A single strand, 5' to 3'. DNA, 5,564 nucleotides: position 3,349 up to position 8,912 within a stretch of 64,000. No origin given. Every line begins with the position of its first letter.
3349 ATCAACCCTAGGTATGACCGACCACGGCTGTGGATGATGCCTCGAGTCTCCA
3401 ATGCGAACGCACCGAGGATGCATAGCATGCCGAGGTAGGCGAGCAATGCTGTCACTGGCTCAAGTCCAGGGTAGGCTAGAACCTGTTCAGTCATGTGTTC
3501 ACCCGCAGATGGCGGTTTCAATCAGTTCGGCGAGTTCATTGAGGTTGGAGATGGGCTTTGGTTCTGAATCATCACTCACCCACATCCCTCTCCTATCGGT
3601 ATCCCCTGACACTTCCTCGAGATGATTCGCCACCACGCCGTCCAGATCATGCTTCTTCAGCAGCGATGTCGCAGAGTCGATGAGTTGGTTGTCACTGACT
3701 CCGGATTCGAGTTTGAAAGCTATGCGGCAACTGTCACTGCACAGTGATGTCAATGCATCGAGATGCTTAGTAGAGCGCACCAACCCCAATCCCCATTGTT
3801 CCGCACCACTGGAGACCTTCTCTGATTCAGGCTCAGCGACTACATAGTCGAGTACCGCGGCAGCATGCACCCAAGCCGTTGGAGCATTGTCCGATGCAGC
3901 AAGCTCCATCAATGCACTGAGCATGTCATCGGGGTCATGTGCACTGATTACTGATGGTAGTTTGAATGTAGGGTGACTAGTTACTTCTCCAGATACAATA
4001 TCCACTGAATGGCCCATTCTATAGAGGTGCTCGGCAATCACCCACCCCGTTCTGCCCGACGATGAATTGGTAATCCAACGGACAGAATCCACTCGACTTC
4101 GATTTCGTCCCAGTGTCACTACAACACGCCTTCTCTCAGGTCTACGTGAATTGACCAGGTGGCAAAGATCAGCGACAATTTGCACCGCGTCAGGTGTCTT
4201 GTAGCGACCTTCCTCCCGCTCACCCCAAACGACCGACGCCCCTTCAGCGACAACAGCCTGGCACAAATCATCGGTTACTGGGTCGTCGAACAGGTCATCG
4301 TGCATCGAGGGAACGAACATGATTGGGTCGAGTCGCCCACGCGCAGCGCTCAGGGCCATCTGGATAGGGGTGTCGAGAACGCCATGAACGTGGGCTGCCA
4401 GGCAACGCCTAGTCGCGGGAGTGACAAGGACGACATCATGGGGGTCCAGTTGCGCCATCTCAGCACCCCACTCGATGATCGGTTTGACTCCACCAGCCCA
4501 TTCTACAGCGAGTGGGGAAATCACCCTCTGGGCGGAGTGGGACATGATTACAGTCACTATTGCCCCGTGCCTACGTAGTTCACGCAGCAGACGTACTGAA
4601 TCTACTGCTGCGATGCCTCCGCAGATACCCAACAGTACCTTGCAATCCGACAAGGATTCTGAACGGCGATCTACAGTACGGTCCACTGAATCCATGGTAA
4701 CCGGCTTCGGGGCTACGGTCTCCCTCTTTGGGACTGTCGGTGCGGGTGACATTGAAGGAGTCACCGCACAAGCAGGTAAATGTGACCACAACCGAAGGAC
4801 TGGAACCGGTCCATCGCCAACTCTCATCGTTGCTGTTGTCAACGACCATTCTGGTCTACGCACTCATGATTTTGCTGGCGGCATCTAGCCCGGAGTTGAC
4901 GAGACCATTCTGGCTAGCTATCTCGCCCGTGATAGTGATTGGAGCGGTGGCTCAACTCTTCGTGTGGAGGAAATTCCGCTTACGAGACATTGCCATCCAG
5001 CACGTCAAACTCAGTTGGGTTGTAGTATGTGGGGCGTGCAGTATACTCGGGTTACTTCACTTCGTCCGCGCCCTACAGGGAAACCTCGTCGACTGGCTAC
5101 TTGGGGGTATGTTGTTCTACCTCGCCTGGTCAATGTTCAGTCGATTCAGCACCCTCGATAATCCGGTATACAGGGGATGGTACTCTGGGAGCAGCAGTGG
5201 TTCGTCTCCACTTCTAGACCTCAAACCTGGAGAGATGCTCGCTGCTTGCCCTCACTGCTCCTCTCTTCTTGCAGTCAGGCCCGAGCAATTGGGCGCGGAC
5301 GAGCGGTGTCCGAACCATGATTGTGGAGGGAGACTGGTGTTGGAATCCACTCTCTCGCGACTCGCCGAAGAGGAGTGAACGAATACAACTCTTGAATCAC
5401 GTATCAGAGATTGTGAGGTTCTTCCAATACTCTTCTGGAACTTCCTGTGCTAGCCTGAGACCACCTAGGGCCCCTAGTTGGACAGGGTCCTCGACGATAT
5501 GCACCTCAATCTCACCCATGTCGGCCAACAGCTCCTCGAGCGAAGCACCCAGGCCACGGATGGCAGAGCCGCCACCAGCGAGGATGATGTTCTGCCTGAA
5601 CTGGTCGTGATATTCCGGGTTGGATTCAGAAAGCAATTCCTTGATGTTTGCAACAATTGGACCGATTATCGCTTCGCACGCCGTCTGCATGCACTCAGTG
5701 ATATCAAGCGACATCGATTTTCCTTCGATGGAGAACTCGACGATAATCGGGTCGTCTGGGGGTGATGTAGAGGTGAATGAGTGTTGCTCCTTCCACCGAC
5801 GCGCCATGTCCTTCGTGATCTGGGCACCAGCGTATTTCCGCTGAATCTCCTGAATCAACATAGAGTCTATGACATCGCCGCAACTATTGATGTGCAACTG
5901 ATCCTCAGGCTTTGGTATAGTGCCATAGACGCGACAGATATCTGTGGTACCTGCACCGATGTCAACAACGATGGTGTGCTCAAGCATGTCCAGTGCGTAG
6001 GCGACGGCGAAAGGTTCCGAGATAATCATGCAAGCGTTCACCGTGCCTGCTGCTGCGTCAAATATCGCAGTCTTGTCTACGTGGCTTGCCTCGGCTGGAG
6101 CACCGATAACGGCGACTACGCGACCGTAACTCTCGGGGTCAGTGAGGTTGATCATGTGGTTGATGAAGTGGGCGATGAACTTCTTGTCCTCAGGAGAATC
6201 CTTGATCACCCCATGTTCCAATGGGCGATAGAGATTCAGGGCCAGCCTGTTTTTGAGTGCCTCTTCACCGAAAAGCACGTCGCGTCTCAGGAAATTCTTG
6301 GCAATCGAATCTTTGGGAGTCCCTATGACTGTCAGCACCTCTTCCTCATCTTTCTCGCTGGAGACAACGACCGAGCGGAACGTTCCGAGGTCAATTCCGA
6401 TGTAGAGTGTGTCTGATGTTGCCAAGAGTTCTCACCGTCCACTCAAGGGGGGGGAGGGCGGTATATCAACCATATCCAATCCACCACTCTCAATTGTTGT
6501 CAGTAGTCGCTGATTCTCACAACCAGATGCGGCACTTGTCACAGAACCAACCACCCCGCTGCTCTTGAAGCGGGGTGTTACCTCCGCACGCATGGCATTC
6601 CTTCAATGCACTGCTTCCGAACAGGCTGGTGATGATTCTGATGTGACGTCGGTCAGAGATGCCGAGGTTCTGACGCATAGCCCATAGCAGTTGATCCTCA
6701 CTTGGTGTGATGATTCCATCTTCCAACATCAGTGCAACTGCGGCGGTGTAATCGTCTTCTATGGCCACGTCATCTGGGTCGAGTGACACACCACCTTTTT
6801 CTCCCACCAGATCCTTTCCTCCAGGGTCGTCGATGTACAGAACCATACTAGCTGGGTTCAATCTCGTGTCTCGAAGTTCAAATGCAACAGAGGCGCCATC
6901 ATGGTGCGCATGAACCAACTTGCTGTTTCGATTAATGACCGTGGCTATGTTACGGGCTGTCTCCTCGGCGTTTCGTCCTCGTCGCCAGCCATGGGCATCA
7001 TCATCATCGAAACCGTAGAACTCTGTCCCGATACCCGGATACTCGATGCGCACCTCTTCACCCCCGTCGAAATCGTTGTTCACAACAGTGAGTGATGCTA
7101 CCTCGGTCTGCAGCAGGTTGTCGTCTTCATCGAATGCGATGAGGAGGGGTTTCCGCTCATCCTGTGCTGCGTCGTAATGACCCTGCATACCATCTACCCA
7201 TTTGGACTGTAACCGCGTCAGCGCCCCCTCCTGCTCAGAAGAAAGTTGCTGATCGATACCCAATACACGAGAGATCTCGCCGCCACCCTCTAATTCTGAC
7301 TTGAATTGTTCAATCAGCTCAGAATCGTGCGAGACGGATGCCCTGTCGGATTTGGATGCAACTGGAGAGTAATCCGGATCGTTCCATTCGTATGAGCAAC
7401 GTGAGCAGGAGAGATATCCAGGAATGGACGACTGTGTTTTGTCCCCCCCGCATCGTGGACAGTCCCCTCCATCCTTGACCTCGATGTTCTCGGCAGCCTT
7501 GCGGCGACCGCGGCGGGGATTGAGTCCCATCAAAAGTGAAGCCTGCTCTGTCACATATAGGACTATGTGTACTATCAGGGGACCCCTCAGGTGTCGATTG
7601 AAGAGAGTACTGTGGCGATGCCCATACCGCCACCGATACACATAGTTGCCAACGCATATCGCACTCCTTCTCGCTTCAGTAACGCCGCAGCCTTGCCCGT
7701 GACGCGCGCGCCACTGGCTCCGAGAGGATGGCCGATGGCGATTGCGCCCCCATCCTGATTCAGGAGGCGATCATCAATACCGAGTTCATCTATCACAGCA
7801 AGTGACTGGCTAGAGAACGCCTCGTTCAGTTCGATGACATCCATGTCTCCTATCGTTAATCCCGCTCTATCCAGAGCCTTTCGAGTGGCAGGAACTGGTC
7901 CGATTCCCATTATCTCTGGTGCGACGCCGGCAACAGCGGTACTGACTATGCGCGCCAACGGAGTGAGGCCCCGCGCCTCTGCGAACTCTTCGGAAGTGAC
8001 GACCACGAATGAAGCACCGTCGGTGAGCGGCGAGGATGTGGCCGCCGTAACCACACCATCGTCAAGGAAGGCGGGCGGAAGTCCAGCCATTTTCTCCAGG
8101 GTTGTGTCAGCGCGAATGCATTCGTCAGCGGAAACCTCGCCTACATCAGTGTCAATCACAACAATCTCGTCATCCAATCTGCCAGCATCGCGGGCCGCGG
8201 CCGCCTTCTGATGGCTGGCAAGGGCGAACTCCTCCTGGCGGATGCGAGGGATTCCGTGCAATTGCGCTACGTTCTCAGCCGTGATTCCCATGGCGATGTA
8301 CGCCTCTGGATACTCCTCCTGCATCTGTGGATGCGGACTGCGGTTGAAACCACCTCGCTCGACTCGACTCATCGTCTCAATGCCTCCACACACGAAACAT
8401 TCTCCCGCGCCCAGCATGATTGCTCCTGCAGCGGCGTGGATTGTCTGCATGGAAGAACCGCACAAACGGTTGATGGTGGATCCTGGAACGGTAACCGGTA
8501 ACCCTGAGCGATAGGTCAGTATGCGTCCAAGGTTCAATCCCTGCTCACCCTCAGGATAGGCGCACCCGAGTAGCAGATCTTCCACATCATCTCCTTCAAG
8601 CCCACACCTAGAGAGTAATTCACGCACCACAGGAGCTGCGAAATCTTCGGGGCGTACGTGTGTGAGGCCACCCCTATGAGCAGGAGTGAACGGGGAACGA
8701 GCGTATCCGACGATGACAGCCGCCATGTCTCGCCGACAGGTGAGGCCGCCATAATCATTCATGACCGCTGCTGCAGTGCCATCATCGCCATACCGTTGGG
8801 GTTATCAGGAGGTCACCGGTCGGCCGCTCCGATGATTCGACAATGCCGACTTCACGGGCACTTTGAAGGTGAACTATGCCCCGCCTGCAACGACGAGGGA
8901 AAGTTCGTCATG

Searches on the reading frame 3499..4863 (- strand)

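Call 45: search_protein_families(library=ncbifam, proteins=[window:3499-4863:-], max_evalue=0.00001)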
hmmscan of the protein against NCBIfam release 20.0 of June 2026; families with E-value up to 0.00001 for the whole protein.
window:3499-4863:- (454 aa): 4 families
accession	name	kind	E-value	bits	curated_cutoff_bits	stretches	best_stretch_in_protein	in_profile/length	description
TIGR00521.1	coaBC_dfp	equivalog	1.7e-57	195.2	219.7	1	74-448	4-387/392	bifunctional phosphopantothenoylcysteine decarboxylase/phosphopantothenate--cysteine ligase CoaBC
NF005231.0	PRK06732.1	equivalog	3.1e-19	69.7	265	2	247-342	3-96/229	phosphopantothenate--cysteine ligase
TIGR02114.1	coaB_strep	equivalog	3.6e-16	59.6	217.2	1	247-343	3-97/228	phosphopantothenate--cysteine ligase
TIGR02113.1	coaC_strep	equivalog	1.3e-08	34.8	261.4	1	75-199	2-133/177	phosphopantothenoylcysteine decarboxylase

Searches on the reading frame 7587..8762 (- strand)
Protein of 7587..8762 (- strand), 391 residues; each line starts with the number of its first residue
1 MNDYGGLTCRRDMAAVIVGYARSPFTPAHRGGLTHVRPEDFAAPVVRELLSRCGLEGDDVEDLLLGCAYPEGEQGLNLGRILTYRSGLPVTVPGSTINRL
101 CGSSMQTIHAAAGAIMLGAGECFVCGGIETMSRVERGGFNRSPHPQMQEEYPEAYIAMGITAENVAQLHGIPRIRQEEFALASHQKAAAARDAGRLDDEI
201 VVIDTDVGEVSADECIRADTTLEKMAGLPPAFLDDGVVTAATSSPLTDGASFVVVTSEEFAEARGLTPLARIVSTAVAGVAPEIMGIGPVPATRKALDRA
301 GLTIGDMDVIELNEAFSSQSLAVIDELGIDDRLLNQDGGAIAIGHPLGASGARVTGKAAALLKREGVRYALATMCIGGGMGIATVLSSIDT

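Call 3: search_protein_families(library=pfam, proteins=[window:7587-8762:-], max_evalue=0.01)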
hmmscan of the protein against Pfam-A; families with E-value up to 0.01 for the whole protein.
window:7587-8762:- (391 aa): 5 families
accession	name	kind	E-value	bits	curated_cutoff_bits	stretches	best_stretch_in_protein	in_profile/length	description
PF00108.29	Thiolase_N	-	4.3e-60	203.7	26.4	1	16-259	2-260/260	Thiolase, N-terminal domain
PF02803.24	Thiolase_C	-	2.2e-46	157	27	1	266-387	1-122/123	Thiolase, C-terminal domain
PF22691.2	Thiolase_C_1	-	0.0012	19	28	1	292-329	23-60/144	Thiolase C-terminal domain-like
PF00109.32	ketoacyl-synt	-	0.008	16.2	20.8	0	100-133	173-206/252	Beta-ketoacyl synthase, N-terminal domain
PF09505.15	Dimeth_Pyl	-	0.0099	14.9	25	0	146-217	228-299/463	Dimethylamine methyltransferase (Dimeth_PyL)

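Call 4: search_protein_families(library=ncbifam, proteins=[window:7587-8762:-], max_evalue=0.01)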
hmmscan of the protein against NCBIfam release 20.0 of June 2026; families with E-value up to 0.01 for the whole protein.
window:7587-8762:- (391 aa): 45 families (the best 25 are shown)
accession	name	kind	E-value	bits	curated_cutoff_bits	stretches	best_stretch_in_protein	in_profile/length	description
TIGR01930.1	AcCoA-C-Actrans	subfamily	3.8e-127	424.4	240.55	1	17-386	1-384/385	acetyl-CoA C-acyltransferase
NF005805.0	PRK07661.1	equivalog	3.3e-117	391.7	633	1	15-386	4-388/391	acetyl-CoA C-acetyltransferase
NF006510.0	PRK08947.1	equivalog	1.6e-116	389.4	519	1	15-387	4-385/387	acetyl-CoA C-acyltransferase FadA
NF005890.0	PRK07851.1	equivalog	1.7e-115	386.3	580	2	144-387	159-403/406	acetyl-CoA C-acetyltransferase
NF006553.0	PRK09052.1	equivalog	2.9e-110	369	567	1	14-387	7-397/399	acetyl-CoA C-acyltransferase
TIGR02445.1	fadA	equivalog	5.6e-107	358.1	591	1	15-386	2-382/385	acetyl-CoA C-acyltransferase FadA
NF005494.0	PRK07108.1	equivalog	1.5e-104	350.1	615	1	14-386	3-389/392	acetyl-CoA C-acyltransferase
NF006552.0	PRK09051.1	subfamily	3.2e-104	349.3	565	1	16-387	7-393/395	beta-ketothiolase BktB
NF006551.0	PRK09050.1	subfamily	1.1e-102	344.2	605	2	145-387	152-399/401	3-oxoadipyl-CoA thiolase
NF005033.0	PRK06445.1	equivalog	1.4e-102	343.8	511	1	16-387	6-393/395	acetyl-CoA C-acetyltransferase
TIGR02430.1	pcaF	equivalog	1.6e-99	333.7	597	2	144-387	150-398/400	3-oxoadipyl-CoA thiolase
NF042999.1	bketothiol_BktB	equivalog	6.4e-98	328.6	725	1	27-387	16-392/394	beta-ketothiolase BktB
NF004853.0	PRK06205.1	subfamily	2.9e-97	326.3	551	1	15-387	4-401/404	acetyl-CoA C-acetyltransferase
NF006001.0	PRK08131.1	equivalog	2.9e-96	322.8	622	2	141-388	147-399/401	3-oxoadipyl-CoA thiolase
NF005865.0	PRK07801.1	equivalog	3e-92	309.8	591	1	15-386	4-379/382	acetyl-CoA C-acetyltransferase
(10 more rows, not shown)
